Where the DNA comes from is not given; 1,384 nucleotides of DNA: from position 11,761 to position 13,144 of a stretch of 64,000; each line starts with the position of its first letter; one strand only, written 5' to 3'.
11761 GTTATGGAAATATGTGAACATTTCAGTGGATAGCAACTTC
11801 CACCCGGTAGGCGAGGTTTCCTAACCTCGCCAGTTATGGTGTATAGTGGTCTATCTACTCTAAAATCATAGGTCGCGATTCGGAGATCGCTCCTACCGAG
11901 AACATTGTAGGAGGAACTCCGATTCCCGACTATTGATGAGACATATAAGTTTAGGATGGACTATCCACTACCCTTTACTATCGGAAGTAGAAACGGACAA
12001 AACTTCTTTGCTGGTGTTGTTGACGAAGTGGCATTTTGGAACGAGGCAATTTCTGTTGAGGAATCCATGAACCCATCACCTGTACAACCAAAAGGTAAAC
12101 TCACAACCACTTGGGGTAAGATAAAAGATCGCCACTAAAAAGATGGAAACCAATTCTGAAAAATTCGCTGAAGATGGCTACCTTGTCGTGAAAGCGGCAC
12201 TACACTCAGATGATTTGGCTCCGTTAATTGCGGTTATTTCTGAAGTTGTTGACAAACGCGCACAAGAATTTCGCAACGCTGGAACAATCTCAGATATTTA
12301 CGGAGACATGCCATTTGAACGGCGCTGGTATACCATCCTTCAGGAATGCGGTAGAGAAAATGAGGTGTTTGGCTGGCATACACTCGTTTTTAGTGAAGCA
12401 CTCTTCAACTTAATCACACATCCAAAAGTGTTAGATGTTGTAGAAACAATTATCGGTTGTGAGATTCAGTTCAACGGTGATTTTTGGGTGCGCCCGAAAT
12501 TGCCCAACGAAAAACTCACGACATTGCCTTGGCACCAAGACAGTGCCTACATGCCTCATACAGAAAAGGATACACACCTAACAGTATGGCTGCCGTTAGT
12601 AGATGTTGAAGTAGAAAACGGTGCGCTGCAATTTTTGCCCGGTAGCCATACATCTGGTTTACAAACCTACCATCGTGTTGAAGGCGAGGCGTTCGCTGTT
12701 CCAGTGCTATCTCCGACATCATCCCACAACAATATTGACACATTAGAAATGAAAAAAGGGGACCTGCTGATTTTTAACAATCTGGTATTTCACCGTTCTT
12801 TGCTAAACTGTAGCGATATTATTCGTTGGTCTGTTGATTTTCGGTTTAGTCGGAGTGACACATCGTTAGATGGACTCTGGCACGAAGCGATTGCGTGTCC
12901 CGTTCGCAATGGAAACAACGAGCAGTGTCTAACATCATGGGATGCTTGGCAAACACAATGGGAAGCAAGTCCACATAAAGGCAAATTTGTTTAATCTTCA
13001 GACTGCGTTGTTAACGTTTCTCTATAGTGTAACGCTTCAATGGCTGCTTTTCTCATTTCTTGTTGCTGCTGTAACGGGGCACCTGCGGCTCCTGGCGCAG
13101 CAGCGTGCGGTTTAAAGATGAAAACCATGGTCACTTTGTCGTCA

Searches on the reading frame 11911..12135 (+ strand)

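Call 81: search_protein_families(library=pfam, proteins=[window:11911-12135:+], max_evalue=1)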
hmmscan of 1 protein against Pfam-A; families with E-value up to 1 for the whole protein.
window:11911-12135:+ (75 aa): 1 family
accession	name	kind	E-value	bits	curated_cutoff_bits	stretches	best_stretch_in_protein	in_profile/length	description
PF13385.13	Laminin_G_3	-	5.1e-05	23.9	27.6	1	21-51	118-149/151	Concanavalin A-like lectin/glucanases superfamily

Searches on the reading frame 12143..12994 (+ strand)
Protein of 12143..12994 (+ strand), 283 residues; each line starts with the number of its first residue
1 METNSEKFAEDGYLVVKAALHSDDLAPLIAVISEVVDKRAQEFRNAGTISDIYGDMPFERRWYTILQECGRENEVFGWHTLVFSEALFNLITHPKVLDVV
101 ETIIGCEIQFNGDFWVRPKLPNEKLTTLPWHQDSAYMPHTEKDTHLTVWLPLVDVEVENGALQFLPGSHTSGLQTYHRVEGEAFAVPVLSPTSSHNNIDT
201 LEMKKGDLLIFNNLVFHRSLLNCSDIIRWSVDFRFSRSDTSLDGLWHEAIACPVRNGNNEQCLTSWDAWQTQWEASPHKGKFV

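Call 3: search_protein_families(library=pfam, proteins=[window:12143-12994:+], max_evalue=0.01)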
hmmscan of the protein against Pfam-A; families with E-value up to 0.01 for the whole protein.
window:12143-12994:+ (283 aa): 1 family
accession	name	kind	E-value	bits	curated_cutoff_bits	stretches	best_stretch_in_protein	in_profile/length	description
PF05721.19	PhyH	-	6.3e-28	99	22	1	8-228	1-211/213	Phytanoyl-CoA dioxygenase (PhyH)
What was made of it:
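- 12143..12994 (+): PhyH-family Fe(II)/2-oxoglutarate dioxygenase downstream of the array. PF05721 E 6e-28 (call 3).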

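Call 16: search_protein_families(library=ncbifam, proteins=[window:12143-12994:+], max_evalue=0.01)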
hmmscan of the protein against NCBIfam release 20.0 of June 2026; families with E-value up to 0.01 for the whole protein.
window:12143-12994:+ (283 aa): 4 families
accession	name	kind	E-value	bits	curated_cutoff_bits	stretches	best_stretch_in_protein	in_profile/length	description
TIGR04324.1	SpoChoClust_2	subfamily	6.8e-10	38.9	150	1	99-236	82-213/248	sporadic carbohydrate cluster 2OG-Fe(II) oxygenase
TIGR01762.1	chlorin-enz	subfamily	9.9e-09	34.9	226.3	1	84-171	64-159/288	chlorinating enzyme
NF045813.1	DxPntBtaHylase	equivalog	3.3e-08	33.2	550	1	127-237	133-249/285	1-deoxypentalenic acid 11-beta-hydroxylase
NF052437.1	MPhHdxlPhnYGIM8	equivalog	0.0008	18.9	500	1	81-228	70-206/260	methylphosphonate hydroxylase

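Call 68: search_solved_structures(query=window:12143-12994:+, max_evalue=0.001)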
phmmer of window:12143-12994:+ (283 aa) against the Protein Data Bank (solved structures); distinct sequences matched with E-value up to 0.001: 13.
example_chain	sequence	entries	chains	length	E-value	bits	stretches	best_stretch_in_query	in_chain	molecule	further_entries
2opw_A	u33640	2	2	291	4.3e-11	45.7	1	79-237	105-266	PHYHD1 protein | Phytanoyl-CoA dioxygenase domain-containing protein 1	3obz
2a1x_A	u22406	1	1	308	2.1e-10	43.4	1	85-240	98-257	Phytanoyl-CoA dioxygenase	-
5epa_A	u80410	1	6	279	4.4e-10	42.4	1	87-230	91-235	SnoK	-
5ep9_A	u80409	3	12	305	2.5e-09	40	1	84-170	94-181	SnoN,Epimerase SnoN | SnoN,SnoN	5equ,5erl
6zyk_A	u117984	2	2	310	5.2e-09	38.9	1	89-182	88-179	Monooxygenase | Uncharacterized protein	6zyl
4xab_A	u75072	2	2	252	1.8e-08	37.1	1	107-182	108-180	EvdO2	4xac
9c9n_A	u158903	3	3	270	1.5e-07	34.1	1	114-237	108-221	Fe/2-OG dependent dioxygenase MysH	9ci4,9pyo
9pze_A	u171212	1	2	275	1.6e-07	34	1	114-237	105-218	Fe/2-OG dependent dioxygenase MysH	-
2rdn_A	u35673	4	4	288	2.1e-06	30.3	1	128-235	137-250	1-deoxypentalenic acid 11-beta hydroxylase; Fe(II)/alpha-ketoglutarate dependent hydroxyla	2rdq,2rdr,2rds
7e01_A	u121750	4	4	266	5.5e-05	25.7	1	64-193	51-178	Phytanoyl-CoA dioxygenase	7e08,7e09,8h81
7dzz_A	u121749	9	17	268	5.6e-05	25.6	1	64-193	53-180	Phytanoyl-CoA dioxygenase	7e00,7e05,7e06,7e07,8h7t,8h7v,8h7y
7dt0_A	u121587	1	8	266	0.00011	24.6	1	64-193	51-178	Phytanoyl-CoA dioxygenase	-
2fct_A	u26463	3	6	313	0.00025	23.5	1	86-171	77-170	syringomycin biosynthesis enzyme 2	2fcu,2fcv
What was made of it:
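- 12143..12994 (+): PDB relatives are PHYHD1, SnoK/SnoN, EvdO2 and MysH (call 68).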
